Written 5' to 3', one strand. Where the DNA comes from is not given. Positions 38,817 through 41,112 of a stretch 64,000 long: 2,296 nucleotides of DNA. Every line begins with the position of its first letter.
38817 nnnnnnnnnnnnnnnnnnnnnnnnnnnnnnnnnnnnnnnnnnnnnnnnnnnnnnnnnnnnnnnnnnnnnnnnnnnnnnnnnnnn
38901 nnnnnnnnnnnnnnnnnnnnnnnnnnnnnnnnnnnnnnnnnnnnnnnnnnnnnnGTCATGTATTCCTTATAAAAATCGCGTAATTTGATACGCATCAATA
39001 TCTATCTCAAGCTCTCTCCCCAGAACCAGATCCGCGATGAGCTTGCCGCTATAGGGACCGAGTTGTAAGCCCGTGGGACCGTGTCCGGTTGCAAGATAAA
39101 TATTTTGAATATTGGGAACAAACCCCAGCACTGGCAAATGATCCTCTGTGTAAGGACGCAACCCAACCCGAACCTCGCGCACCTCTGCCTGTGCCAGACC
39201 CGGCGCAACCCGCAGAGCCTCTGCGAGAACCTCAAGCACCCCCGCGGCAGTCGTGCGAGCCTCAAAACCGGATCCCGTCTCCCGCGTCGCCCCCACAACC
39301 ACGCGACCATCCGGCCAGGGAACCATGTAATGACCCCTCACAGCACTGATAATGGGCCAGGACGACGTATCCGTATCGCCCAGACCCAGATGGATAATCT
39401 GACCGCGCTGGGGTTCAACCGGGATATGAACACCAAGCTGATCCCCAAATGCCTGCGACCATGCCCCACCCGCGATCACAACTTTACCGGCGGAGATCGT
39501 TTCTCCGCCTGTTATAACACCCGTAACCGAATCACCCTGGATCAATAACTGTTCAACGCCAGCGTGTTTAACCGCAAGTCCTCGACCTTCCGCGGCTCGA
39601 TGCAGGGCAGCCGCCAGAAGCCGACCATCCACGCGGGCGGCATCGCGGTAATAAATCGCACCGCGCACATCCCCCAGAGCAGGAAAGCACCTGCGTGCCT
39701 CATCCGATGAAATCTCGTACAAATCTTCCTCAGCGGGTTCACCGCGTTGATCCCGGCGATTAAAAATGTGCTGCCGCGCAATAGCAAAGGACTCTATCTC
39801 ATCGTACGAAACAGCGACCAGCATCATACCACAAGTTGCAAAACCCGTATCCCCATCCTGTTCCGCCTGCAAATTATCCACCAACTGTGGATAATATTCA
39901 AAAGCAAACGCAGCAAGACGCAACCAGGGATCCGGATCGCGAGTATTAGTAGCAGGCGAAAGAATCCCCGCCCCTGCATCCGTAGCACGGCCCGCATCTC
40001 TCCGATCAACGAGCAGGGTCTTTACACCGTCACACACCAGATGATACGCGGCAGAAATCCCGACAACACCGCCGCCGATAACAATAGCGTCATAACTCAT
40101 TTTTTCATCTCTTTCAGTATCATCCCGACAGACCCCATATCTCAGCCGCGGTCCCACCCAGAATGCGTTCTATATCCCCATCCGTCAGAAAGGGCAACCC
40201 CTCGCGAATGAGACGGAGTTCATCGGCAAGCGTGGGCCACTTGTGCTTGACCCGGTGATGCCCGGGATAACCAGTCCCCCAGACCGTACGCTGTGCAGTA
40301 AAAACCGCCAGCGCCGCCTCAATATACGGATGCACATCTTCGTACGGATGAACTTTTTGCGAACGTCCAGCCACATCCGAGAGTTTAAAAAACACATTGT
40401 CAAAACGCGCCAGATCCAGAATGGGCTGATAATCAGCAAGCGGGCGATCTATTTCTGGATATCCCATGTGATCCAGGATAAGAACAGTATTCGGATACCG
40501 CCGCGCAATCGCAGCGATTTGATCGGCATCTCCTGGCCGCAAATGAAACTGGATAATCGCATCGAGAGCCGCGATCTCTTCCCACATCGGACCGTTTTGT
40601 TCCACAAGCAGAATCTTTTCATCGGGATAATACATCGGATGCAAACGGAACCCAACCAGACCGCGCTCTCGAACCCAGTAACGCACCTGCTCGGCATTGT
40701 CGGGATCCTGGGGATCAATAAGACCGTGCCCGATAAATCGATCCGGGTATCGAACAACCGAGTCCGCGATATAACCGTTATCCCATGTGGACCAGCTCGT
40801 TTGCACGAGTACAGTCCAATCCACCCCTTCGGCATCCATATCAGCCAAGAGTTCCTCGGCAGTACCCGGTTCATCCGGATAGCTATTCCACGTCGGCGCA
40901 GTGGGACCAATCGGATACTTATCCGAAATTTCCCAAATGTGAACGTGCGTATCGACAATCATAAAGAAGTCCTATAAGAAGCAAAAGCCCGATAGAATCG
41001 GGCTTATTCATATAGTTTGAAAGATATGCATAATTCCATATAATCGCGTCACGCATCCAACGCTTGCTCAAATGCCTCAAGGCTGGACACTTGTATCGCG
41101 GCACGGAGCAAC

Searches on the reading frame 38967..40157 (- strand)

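Call 27: search_protein_families(library=pfam, proteins=[window:38967-40157:-], max_evalue=0.001)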
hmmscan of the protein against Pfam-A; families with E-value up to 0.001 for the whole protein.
window:38967-40157:- (396 aa): 6 families
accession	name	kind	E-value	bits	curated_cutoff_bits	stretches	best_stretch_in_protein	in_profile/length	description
PF01266.30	DAO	-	7.3e-67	226.8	27.9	1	23-377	1-353/353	FAD dependent oxidoreductase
PF01134.28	GIDA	-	1.6e-06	27.9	22.1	0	23-50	1-28/391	Glucose inhibited division protein A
PF00890.30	FAD_binding_2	-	2e-05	24.4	20.4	1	23-242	1-213/414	FAD binding domain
PF01494.25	FAD_binding_3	-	6.8e-05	22.7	22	0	22-56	2-36/349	FAD binding domain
PF07992.20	Pyr_redox_2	-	0.00016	21.6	26.1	0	22-54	1-31/291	Pyridine nucleotide-disulphide oxidoreductase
PF01946.23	Thi4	-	0.00037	20.3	26.2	0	17-55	13-52/235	Thi4 family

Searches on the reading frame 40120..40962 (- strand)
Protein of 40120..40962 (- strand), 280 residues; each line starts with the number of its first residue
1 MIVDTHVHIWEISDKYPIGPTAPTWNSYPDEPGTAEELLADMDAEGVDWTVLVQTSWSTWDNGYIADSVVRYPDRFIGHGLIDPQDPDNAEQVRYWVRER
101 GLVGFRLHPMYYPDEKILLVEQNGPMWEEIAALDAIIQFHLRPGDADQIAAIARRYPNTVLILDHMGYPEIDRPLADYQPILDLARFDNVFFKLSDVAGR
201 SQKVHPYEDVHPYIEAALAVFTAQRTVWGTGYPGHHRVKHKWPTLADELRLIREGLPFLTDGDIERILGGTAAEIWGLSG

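Call 64: search_protein_families(library=pfam, proteins=[window:40120-40962:-], max_evalue=0.00001)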
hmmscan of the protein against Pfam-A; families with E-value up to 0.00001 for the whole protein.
window:40120-40962:- (280 aa): 1 family
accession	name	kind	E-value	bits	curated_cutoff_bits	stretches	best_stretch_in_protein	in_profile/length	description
PF04909.20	Amidohydro_2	-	5.1e-37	128.6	26.4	1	3-278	1-289/289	Amidohydrolase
